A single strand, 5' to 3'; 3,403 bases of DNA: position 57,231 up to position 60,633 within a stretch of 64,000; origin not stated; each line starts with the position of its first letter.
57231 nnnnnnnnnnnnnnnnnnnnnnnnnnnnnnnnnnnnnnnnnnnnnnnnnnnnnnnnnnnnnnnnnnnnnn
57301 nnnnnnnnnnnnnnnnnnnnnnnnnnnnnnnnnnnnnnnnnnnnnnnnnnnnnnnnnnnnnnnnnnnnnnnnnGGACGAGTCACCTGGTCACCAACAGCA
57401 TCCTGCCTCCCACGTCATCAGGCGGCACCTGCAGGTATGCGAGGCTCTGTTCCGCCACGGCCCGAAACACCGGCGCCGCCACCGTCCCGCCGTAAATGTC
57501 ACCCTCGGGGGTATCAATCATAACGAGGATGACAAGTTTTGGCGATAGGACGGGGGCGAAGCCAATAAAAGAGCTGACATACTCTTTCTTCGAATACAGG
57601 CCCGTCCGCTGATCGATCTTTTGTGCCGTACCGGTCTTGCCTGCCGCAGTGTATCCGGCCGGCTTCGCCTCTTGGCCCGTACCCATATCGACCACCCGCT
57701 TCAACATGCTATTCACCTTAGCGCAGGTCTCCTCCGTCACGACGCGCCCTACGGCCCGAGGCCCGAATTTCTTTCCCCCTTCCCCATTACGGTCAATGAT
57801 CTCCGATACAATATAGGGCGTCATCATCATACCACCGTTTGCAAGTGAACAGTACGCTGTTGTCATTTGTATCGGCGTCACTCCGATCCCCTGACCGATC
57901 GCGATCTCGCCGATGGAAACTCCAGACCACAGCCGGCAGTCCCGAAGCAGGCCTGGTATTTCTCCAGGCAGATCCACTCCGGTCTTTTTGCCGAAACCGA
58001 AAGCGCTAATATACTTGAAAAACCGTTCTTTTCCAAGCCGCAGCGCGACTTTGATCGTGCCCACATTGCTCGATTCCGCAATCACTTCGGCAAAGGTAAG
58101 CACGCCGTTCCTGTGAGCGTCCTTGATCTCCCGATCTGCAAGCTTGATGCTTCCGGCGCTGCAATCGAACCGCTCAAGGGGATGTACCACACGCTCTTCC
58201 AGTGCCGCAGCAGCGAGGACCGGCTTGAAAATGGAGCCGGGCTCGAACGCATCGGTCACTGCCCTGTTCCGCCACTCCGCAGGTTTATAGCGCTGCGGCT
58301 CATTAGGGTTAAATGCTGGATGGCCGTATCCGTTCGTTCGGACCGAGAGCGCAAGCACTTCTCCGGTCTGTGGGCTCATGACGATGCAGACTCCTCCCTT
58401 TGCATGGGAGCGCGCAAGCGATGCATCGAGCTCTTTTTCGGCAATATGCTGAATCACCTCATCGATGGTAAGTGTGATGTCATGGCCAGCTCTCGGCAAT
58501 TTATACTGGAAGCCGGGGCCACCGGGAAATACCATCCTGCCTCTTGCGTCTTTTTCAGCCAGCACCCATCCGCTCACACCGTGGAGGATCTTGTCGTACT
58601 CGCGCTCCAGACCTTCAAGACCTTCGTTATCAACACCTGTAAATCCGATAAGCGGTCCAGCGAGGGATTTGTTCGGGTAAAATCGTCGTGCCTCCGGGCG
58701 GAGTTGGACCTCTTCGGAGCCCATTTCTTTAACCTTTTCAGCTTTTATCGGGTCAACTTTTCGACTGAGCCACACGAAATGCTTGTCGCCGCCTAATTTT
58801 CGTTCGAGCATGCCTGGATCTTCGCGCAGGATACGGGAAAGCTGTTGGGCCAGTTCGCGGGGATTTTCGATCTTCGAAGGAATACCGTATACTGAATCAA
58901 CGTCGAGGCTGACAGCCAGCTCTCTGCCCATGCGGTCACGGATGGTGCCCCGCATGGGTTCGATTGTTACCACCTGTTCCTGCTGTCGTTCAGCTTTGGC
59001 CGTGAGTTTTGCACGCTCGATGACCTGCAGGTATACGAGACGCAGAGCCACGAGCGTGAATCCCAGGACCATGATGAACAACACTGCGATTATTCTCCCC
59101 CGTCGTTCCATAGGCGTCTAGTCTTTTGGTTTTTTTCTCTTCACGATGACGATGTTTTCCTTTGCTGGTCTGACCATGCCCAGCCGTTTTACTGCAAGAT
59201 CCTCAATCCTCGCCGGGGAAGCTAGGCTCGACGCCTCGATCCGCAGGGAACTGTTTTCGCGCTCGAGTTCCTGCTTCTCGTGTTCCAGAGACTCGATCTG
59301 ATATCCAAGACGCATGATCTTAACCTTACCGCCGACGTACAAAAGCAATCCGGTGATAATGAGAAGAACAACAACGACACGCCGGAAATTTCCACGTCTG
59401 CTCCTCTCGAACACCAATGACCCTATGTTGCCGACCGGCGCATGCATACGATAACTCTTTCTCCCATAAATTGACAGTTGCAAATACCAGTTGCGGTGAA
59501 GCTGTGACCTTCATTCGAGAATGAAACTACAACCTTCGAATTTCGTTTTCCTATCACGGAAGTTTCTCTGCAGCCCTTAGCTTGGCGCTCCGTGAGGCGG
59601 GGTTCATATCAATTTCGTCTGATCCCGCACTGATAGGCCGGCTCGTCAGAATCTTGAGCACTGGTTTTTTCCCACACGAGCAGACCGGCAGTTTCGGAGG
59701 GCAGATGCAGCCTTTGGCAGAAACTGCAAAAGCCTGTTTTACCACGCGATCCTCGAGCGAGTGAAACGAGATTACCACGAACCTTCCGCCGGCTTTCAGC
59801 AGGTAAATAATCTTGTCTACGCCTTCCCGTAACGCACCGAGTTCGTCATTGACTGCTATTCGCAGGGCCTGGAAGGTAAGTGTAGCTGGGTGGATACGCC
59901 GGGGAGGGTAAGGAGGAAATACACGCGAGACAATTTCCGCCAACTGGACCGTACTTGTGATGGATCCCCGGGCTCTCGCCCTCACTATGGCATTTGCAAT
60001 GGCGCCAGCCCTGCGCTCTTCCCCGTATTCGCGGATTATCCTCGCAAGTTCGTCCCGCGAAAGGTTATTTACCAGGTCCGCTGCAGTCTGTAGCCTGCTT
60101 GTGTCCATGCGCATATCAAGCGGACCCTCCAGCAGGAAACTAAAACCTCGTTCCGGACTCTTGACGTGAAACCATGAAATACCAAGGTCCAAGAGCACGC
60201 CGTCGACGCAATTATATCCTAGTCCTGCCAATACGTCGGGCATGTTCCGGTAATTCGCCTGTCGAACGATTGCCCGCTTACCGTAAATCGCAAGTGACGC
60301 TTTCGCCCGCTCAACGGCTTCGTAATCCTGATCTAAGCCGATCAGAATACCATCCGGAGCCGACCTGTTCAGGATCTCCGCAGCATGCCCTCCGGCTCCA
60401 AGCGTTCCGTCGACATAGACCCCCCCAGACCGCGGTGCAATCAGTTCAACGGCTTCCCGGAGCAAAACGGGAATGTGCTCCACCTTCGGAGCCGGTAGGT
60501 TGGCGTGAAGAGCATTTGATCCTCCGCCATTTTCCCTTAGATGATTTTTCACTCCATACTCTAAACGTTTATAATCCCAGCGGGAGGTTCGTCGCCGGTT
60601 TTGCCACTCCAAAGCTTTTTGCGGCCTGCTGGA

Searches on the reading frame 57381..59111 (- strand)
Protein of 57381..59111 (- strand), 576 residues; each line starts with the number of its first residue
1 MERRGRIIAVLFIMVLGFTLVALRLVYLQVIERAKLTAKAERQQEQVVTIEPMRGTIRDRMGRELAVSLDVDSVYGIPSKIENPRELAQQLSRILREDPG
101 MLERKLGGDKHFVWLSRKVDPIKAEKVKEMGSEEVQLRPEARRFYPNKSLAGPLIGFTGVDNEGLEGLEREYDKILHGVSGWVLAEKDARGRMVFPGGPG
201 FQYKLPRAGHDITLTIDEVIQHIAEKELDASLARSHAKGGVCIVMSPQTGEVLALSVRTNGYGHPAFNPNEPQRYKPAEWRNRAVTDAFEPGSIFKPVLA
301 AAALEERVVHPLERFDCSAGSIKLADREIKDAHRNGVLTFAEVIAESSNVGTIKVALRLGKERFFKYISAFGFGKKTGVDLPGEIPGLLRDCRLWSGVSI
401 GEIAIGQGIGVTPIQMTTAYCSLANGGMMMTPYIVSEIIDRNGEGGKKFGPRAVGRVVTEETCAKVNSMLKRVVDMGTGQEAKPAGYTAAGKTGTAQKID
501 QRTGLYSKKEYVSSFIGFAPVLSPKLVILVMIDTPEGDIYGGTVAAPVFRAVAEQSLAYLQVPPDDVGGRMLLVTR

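Call 83: search_protein_families(library=pfam, proteins=[window:57381-59111:-], max_evalue=0.000001)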
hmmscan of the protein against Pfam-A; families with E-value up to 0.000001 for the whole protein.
window:57381-59111:- (576 aa): 2 families
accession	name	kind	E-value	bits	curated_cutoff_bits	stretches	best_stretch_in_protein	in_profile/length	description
PF00905.27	Transpeptidase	-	1.4e-75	254.7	22.1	1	240-553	1-298/299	Penicillin binding protein transpeptidase domain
PF03717.20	PBP_dimer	-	5.9e-17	63.1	24.4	1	50-194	2-176/180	Penicillin-binding Protein dimerisation domain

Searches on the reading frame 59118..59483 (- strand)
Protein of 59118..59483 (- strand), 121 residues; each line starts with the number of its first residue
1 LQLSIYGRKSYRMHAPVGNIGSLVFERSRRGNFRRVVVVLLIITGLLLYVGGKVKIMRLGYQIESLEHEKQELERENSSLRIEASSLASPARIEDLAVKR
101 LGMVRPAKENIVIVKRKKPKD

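Call 3: search_protein_families(library=pfam, proteins=[window:59118-59483:-], max_evalue=1)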
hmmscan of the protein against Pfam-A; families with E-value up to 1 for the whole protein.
window:59118-59483:- (121 aa): 10 families
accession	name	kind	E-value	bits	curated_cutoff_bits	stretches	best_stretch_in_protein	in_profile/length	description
PF04977.20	DivIC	-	2.1e-09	37.5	28.9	1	39-115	2-78/80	Septum formation initiator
PF04999.18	FtsL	-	3.8e-09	36.9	22.9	1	61-115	42-96/97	Cell division protein FtsL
PF01166.23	TSC22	-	0.022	15.4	30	1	61-86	21-46/57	TSC-22/dip/bun family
PF00170.26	bZIP_1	-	0.025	15.1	27.6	1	62-88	27-53/64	bZIP transcription factor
PF25566.1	RIMB1_N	-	0.038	14.3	28.5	1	56-100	7-50/129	RIMB1-like, N-terminal domain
PF07716.20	bZIP_2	-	0.04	14.4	22.3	1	64-85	28-49/54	Basic region leucine zipper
PF19579.4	FtsL_2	-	0.043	14.2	24.6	1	32-114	14-95/100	Bacteriodetes cell division protein (FtsL-like)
PF04849.18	HAP1_N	-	0.067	12.8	33.9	1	61-89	162-190/307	HAP1 N-terminal conserved region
PF02183.23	HALZ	-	0.086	13.5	28.1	1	64-87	15-38/43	Homeobox associated leucine zipper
PF11239.13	DUF3040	-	0.2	12.4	24.7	1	28-54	38-63/84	Protein of unknown function (DUF3040)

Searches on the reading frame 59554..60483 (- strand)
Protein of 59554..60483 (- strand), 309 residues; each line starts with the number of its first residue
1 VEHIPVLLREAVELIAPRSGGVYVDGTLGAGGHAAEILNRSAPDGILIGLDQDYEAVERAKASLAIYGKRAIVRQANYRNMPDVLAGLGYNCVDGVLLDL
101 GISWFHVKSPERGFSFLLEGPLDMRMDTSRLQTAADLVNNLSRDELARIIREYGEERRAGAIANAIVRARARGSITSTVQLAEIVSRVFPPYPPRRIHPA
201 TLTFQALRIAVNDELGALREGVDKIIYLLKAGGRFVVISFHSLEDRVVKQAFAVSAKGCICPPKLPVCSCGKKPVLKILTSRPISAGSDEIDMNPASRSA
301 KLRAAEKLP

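Call 3: search_protein_families(library=pfam, proteins=[window:59554-60483:-], max_evalue=1)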
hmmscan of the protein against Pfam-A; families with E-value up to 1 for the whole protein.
window:59554-60483:- (309 aa): 6 families
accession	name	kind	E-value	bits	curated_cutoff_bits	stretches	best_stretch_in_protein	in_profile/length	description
PF01795.25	Methyltransf_5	-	7.9e-109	364.3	27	1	2-307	3-308/309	MraW methylase family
PF16859.10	TetR_C_11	-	0.0035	18.1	32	1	129-189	26-87/113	Tetracyclin repressor-like, C-terminal domain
PF13847.12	Methyltransf_31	-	0.009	16.1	27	1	23-82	7-67/145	Methyltransferase domain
PF13649.12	Methyltransf_25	-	0.037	15.2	27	1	29-106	7-78/97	Methyltransferase domain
PF01189.24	Methyltr_RsmB-F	-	0.062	13.4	27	1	14-101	3-88/199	16S rRNA methyltransferase RsmB/F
PF01209.24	Ubie_methyltran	-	0.12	12.1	20.1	1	222-258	136-172/233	ubiE/COQ5 methyltransferase family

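Call 4: search_protein_families(library=ncbifam, proteins=[window:59554-60483:-], max_evalue=1)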
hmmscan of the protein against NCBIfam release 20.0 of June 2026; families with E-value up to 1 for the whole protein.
window:59554-60483:- (309 aa): 3 families
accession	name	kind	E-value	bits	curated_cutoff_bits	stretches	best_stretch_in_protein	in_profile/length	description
TIGR00006.1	TIGR00006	equivalog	8.6e-97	324.3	154.3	1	2-307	6-309/310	16S rRNA (cytosine(1402)-N(4))-methyltransferase RsmH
NF053511.1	tRNA_U34_MnmM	equivalog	0.074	12.6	135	1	19-84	17-84/183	tRNA 5-(aminomethyl)-2-thiouridylate-methyltransferase MnmM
NF000363.1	self_KamB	exception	0.14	11.6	350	1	21-67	26-71/216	16S rRNA (adenine(1408)-N(1))-methyltransferase KamB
